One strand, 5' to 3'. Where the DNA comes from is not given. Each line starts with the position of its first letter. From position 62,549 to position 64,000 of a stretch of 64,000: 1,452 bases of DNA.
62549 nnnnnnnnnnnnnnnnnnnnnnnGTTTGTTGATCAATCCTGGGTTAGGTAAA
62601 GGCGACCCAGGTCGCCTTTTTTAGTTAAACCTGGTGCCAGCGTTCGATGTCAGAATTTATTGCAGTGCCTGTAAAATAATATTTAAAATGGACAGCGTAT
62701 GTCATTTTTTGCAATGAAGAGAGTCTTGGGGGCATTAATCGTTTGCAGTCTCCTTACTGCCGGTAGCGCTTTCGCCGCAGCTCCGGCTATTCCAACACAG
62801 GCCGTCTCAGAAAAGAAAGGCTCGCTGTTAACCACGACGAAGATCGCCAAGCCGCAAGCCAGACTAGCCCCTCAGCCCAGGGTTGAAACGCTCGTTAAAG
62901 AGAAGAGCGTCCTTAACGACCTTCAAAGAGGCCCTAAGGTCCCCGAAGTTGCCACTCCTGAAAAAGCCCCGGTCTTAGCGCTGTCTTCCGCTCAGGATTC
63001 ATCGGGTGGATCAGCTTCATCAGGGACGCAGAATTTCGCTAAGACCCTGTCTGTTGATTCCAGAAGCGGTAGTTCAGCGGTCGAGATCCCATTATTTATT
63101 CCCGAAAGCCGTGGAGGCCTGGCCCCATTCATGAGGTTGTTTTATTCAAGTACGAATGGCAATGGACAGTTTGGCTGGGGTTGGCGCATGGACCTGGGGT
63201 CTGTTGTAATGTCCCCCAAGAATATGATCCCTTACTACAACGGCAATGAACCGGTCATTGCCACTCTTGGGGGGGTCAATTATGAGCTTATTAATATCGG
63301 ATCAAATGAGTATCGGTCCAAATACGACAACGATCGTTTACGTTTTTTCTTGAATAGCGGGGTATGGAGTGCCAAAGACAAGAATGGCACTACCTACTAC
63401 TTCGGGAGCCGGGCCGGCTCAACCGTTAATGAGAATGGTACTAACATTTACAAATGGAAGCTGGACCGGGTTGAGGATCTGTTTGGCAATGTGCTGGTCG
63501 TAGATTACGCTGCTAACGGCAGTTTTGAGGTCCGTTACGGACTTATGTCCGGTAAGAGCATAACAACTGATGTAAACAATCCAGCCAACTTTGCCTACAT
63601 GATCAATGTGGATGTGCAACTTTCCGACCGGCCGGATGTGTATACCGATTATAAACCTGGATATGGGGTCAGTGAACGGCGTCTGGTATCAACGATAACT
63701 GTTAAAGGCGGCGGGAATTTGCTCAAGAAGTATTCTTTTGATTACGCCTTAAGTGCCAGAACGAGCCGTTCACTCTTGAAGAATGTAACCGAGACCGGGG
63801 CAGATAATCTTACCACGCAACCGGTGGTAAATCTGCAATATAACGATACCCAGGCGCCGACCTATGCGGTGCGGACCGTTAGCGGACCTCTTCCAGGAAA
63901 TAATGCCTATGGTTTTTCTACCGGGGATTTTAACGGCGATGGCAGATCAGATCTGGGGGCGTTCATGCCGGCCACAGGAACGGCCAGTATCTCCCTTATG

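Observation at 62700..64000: Window ends inside the start of a secreted SpvB/TcB-like protein with FG-GAP motif, likely another very large toxin-complex/Rhs-type gene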

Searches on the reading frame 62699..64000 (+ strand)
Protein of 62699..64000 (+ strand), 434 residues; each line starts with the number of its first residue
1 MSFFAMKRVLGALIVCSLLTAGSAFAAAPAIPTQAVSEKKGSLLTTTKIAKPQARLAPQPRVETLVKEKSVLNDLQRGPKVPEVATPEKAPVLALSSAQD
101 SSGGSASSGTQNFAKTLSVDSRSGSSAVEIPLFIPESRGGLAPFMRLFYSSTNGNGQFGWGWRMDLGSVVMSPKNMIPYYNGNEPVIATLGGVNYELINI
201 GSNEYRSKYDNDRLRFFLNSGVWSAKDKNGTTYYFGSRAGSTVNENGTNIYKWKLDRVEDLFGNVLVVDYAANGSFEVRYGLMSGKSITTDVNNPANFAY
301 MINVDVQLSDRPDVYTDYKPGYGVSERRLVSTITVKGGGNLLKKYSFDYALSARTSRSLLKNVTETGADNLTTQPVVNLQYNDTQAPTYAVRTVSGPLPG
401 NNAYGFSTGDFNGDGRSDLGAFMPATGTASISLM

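Call 7: search_protein_families(library=pfam, proteins=[window:62699-64000:+], max_evalue=1)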
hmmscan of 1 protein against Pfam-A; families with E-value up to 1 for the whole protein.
window:62699-64000:+ (434 aa): 4 families
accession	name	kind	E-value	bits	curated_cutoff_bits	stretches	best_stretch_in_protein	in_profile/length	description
PF03534.18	SpvB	-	2.5e-16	60.2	22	2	122-187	3-68/287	Salmonella virulence plasmid 65kDa B protein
PF01839.29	FG-GAP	-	0.0046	17.3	22.1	1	404-419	3-18/37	FG-GAP repeat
PF13517.12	FG-GAP_3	-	0.015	16.3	26.9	1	394-419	35-59/61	FG-GAP-like repeat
PF15858.10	LCE6A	-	0.2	12.3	27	1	75-121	8-53/81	Late cornified envelope protein 6A family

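Call 8: search_protein_families(library=ncbifam, proteins=[window:62699-64000:+], max_evalue=1)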
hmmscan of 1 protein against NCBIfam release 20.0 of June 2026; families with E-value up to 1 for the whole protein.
window:62699-64000:+ (434 aa): 2 families
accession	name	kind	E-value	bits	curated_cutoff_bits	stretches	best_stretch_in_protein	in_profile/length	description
NF011780.0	PRK15244.1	equivalog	3.3e-07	29.3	1133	1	114-195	24-104/591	SPI-2 type III secretion system effector NAD(+)--protein-arginine ADP-ribosyltransferase SpvB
NF011542.0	PRK14975.2-2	equivalog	0.18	9.9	1061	1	256-349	177-271/802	bifunctional 3'-5' exonuclease/DNA polymerase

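Call 9: find_homologous_proteins(query=window:62699-64000:+)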
Query window:62699-64000:+ (434 aa): 6 proteins with E <= 0.001 among 8000 candidates.
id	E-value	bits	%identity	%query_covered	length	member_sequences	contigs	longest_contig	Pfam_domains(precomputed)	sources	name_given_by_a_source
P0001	5.2e-134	465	54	93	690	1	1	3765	PF01839.30,PF13517.13,PF03534.19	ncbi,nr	ncbi:MAG: VCBS repeat-containing protein, partial [Candidatus Omnitrophica bacterium]|nr:VCBS repeat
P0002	5.0e-127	442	56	84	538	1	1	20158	PF01839.30,PF13517.13,PF03534.19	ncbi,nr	ncbi:MAG: VCBS repeat-containing protein, partial [Candidatus Omnitrophica bacterium]|nr:VCBS repeat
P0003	5.5e-31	126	28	81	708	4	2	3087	PF01839.30,PF12256.15,PF02107.22,PF13517.13,PF15985.12,PF03534.19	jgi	-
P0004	1.2e-26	112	31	70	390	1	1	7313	PF03534.19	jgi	-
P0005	6.7e-12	63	30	73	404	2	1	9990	PF03534.19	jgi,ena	-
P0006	2.2e-4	38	29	46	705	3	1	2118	PF01839.30,PF12256.15,PF13517.13,PF03534.19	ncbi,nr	ncbi:MAG TPA: FG-GAP-like repeat-containing protein, partial [Syntrophales bacterium]|nr:FG-GAP-like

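Call 10: find_encoding_contigs(protein=P0002, flank=10000)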
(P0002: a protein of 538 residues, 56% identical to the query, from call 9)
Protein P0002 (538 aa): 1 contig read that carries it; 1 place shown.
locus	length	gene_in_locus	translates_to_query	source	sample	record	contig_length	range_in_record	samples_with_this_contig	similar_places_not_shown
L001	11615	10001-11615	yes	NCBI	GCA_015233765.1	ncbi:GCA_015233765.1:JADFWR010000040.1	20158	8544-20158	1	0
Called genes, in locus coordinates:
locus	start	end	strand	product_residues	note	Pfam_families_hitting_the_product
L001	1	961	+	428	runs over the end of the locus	-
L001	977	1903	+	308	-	PF01408:GFO_IDH_MocA, PF22725:GFO_IDH_MocA_C3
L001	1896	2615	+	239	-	PF02348:CTP_transf_3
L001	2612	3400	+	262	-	PF00106:adh_short, PF01370:Epimerase (weak), PF08659:KR (weak), PF13561:adh_short_C2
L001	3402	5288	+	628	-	-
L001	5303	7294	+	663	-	PF02310:B12-binding, PF04055:Radical_SAM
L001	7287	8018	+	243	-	PF13489:Methyltransf_23, PF01209:Ubie_methyltran (weak), PF05175:MTS (weak), PF07021:MetW, PF13847:Methyltransf_31, PF08241:Methyltransf_11, PF08242:Methyltransf_12, PF13649:Methyltransf_25, +1 more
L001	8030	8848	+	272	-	PF05711:TylF, PF13578:Methyltransf_24 (weak)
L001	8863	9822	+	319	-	PF01501:Glyco_transf_8, PF18404:Glyco_transf_24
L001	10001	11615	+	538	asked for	PF03534:SpvB, PF01839:FG-GAP (faint), PF13517:FG-GAP_3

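Call 11: find_encoding_contigs(protein=P0001, flank=10000)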
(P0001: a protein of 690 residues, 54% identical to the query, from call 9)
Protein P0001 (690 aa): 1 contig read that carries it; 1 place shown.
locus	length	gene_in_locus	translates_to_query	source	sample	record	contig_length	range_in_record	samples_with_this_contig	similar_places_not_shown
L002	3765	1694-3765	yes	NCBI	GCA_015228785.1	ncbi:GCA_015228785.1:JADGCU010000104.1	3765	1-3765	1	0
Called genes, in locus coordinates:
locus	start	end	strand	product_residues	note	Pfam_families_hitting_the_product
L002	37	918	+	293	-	-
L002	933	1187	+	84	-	-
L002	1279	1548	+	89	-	PF04026:SpoVG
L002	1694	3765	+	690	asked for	PF03534:SpvB, PF01839:FG-GAP (faint), PF13517:FG-GAP_3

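Call 13: find_related_loci(query=window:62699-64000:+, collection=genome_contigs, flank=10000)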
Query window:62699-64000:+ (434 aa) in genome_contigs; peptide patterns used: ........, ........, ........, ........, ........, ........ (x = any residue, [..] = any of these).
68 stretches matched a pattern; 1 encode a relative of the query (tblastn E <= 1e-3); 1 distinct loci.
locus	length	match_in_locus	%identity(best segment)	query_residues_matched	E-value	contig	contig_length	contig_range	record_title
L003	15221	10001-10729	27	120-363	6e-19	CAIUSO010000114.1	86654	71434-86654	MAG: uncultured Geobacteraceae bacterium isolate E14_bin-1988 genome assembly, contig: bin-1988:114/169, whole genome sh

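Call 17: search_protein_families(library=pfam, proteins=[L003:9689-14536:+, L003:14551-15078:+, P0001, P0002, P0003, P0006], max_evalue=0.001)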
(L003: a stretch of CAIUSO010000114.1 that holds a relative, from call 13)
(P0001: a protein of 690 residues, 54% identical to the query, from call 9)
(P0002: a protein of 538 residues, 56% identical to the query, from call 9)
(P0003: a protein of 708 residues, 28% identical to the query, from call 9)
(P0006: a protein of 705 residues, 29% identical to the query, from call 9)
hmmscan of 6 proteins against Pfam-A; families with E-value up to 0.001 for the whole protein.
L003:9689-14536:+ (1615 aa): 3 families
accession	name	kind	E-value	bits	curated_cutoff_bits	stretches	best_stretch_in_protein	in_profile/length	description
PF03534.18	SpvB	-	6.3e-25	88.4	22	1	108-268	4-183/287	Salmonella virulence plasmid 65kDa B protein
PF05593.20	RHS_repeat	-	9.3e-22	77.4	22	2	978-1009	1-32/38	RHS Repeat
PF12256.14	TcdB_toxin_midN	-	3.3e-08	33.5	24.8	1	378-473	68-178/181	Insecticide toxin TcdB middle/N-terminal region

L003:14551-15078:+ (175 aa): 0 families

P0001 (690 aa): 3 families
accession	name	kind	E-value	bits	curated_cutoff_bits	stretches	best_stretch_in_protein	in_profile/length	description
PF03534.18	SpvB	-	1.6e-20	73.9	22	1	108-265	5-187/287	Salmonella virulence plasmid 65kDa B protein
PF13517.12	FG-GAP_3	-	9e-13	49.1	26.9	2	556-615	1-60/61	FG-GAP-like repeat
PF01839.29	FG-GAP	-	3.4e-09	36.8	22.1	0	554-568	7-21/37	FG-GAP repeat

P0002 (538 aa): 3 families
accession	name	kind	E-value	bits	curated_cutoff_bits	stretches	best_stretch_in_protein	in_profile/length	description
PF03534.18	SpvB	-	3.4e-19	69.6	22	1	86-242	4-180/287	Salmonella virulence plasmid 65kDa B protein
PF01839.29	FG-GAP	-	1.6e-16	60.2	22.1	2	375-395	7-31/37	FG-GAP repeat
PF13517.12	FG-GAP_3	-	7e-13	49.4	26.9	2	377-436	1-60/61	FG-GAP-like repeat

P0003 (708 aa): 6 families
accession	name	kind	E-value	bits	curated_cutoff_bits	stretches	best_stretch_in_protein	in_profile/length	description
PF13517.12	FG-GAP_3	-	1.3e-43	147.8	26.9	6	406-470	1-60/61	FG-GAP-like repeat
PF01839.29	FG-GAP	-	1.1e-30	105.5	22.1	3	458-479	7-36/37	FG-GAP repeat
PF03534.18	SpvB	-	2.6e-28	99.5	22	1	61-222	4-186/287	Salmonella virulence plasmid 65kDa B protein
PF15985.11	KH_6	-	1.9e-13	50.9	27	0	676-693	27-44/47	KH domain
PF12256.14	TcdB_toxin_midN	-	5.6e-10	39.3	24.8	0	404-452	32-81/181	Insecticide toxin TcdB middle/N-terminal region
PF02107.21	FlgH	-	2.9e-06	27.5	27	0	566-597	70-101/172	Flagellar L-ring protein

P0006 (705 aa): 4 families
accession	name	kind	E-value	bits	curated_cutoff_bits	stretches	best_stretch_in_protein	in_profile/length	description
PF13517.12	FG-GAP_3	-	2.3e-26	92.6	26.9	4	407-467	1-60/61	FG-GAP-like repeat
PF01839.29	FG-GAP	-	6.3e-22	77.5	22.1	1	406-429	8-35/37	FG-GAP repeat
PF12256.14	TcdB_toxin_midN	-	8e-07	29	24.8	1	555-660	67-172/181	Insecticide toxin TcdB middle/N-terminal region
PF03534.18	SpvB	-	1.3e-05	25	22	1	4-81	103-183/287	Salmonella virulence plasmid 65kDa B protein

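Call 18: search_solved_structures(query=window:62699-64000:+, max_evalue=1, show_alignments=2)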
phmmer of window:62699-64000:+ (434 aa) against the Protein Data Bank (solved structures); distinct sequences matched with E-value up to 1: 22.
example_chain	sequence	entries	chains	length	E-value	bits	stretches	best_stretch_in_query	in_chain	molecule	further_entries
6p0x_A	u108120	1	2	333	1.1e-06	31.1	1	117-201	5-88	Salmonella plasmid virulence: SpvB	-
5kis_A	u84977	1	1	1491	1.3e-05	27.6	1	102-195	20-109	YenB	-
4igl_A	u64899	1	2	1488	1.4e-05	27.5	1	103-195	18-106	YenB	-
9c4k_P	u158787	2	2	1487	1.4e-05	27.4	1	103-195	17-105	Toxin subunit YenB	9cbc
6l7i_F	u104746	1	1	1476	0.002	20.4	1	103-199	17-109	TcdB1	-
4o9x_A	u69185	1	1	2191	0.0061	18.8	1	103-188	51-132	TcdB2, TccC3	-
6h6g_A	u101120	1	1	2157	0.0066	18.7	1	103-188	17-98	TcdB2,TccC3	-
6h6e_F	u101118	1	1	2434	0.0076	18.5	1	103-188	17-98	TcdB2,TccC3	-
6h6f_F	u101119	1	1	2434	0.0076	18.5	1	103-188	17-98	TcdB2,TccC3,TccC3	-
6suf_F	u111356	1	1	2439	0.0077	18.5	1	103-188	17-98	TcdB2,TccC3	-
6sue_F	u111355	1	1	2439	0.0077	18.5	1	103-188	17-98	TcdB2,TccC3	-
6suq_A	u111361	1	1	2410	0.008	18.4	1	103-188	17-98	TcdB2,TccC3,Genome polyprotein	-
6sup_A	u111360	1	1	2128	0.064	15.4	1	124-188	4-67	TcdB2,TccC3,Cell division control protein 42 homolog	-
6j55_A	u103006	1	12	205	0.38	12.9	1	116-168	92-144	Superoxide dismutase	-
6cyp_A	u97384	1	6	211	0.59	12.3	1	93-187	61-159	Superoxide dismutase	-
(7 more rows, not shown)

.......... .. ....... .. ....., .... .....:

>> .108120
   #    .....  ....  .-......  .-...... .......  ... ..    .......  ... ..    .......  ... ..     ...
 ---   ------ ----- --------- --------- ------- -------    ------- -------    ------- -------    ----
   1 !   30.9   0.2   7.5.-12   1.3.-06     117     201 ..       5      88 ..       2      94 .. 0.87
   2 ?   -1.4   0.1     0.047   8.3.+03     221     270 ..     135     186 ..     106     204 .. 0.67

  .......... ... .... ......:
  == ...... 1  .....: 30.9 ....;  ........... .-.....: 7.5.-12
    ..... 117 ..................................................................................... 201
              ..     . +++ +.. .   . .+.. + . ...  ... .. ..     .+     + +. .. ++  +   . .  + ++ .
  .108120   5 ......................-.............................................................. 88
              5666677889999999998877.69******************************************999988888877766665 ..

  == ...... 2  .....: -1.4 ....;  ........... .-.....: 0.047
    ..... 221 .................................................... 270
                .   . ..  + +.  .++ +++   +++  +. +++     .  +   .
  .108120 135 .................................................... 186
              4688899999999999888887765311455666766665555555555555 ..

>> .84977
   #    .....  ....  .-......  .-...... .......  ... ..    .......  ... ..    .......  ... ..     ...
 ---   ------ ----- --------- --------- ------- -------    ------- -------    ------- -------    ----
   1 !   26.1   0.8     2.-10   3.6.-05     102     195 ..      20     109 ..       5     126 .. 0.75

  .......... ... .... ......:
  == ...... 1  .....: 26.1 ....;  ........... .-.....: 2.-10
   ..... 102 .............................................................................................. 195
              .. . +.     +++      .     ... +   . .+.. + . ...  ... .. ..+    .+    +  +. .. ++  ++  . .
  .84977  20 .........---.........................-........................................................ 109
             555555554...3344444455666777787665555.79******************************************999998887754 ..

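Call 21: search_protein_representatives(protein=window:62699-64000:+)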
Query: 434 residues. Proteins with E-value up to 0.001 (for the whole library): 7479; up to 1e-10: 2382; up to 1e-30: 175. The best 150 are listed.
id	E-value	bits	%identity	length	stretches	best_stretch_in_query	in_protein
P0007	3.5e-284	958.3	97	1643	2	1-434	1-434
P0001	1.7e-134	465.4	60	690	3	67-405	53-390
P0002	1.6e-127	442.4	57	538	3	64-433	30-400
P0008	8.5e-120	416.9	54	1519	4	69-404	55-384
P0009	6.9e-116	404.0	57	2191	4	77-396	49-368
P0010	7.5e-96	338.0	46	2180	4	66-404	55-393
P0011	1.8e-77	277.5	42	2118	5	78-420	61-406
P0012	6.1e-58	213.2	41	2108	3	107-432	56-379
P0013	1.2e-56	209.0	34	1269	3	94-415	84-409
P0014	3.2e-56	207.5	37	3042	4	13-405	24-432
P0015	3.1e-54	201.0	38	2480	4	82-414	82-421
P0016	1.7e-52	195.2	37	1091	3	107-410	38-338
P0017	3.8e-52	194.1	40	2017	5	101-404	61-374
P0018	3.8e-52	194.1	37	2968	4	89-417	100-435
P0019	1.4e-51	192.2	36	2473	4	50-407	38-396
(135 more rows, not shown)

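Call 23: search_protein_families(library=pfam, proteins=[P0007, P0009, P0010, P0011], max_evalue=0.001)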
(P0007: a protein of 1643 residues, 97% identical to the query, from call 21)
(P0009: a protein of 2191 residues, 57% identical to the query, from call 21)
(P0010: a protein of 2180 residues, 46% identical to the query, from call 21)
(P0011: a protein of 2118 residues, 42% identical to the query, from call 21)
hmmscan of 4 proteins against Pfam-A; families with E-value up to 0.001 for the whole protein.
P0007 (1643 aa): 5 families
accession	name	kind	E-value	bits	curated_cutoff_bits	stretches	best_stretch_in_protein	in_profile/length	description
PF05593.20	RHS_repeat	-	1.8e-30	105.1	22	2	1235-1269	1-35/38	RHS Repeat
PF13517.12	FG-GAP_3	-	1.5e-24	86.8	26.9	4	571-629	1-59/61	FG-GAP-like repeat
PF12256.14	TcdB_toxin_midN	-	4e-19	69.1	24.8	1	652-800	14-178/181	Insecticide toxin TcdB middle/N-terminal region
PF01839.29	FG-GAP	-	8.9e-18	64.2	22.1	0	454-471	3-20/37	FG-GAP repeat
PF03534.18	SpvB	-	2.7e-14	53.5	22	1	122-187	3-68/287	Salmonella virulence plasmid 65kDa B protein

P0009 (2191 aa): 5 families
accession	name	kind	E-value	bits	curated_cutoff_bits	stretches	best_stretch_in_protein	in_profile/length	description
PF05593.20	RHS_repeat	-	9.9e-30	102.8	22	0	1476-1503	1-28/38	RHS Repeat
PF03534.18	SpvB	-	1.7e-17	64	22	1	94-165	3-74/287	Salmonella virulence plasmid 65kDa B protein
PF13517.12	FG-GAP_3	-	1.4e-15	58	26.9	3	672-730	1-59/61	FG-GAP-like repeat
PF12256.14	TcdB_toxin_midN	-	2.6e-14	53.4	24.8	1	754-896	15-175/181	Insecticide toxin TcdB middle/N-terminal region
PF01839.29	FG-GAP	-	2.8e-10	40.3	22.1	0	666-682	3-19/37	FG-GAP repeat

P0010 (2180 aa): 5 families
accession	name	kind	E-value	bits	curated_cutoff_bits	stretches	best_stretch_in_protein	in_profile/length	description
PF05593.20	RHS_repeat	-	3.8e-44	148.7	22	3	1394-1423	1-30/38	RHS Repeat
PF12256.14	TcdB_toxin_midN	-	4.6e-19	68.9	24.8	1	784-918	27-179/181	Insecticide toxin TcdB middle/N-terminal region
PF13517.12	FG-GAP_3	-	1.3e-18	67.8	26.9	3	689-747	1-59/61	FG-GAP-like repeat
PF03534.18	SpvB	-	4.5e-17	62.6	22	1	109-264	2-182/287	Salmonella virulence plasmid 65kDa B protein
PF01839.29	FG-GAP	-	1.8e-06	28.1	22.1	0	586-598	7-19/37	FG-GAP repeat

P0011 (2118 aa): 5 families
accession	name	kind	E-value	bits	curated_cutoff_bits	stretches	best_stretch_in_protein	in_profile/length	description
PF05593.20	RHS_repeat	-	9.7e-36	121.9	22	2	1357-1391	1-35/38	RHS Repeat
PF13517.12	FG-GAP_3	-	1.5e-25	90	26.9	4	536-595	1-60/61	FG-GAP-like repeat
PF01839.29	FG-GAP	-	9.9e-24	83.2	22.1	1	630-644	5-19/37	FG-GAP repeat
PF03534.18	SpvB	-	1.5e-21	77.3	22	1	106-259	2-181/287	Salmonella virulence plasmid 65kDa B protein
PF12256.14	TcdB_toxin_midN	-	2.3e-20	73.1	24.8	1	772-913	18-175/181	Insecticide toxin TcdB middle/N-terminal region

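Call 24: find_encoding_contigs(protein=P0007, flank=10000)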
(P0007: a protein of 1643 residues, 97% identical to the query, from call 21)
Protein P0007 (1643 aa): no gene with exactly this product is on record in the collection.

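Call 26: list_cluster_members(proteins=[P0007])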
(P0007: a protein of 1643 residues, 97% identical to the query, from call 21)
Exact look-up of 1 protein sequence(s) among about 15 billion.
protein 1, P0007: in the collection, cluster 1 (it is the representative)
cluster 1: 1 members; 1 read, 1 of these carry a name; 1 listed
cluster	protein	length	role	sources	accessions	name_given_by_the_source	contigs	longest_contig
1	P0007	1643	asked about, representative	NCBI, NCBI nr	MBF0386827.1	MAG: VCBS repeat-containing protein [Candidatus Omnitrophica bacterium] | VCBS repeat-containing protein [Candidatus Omnitrophota bacterium]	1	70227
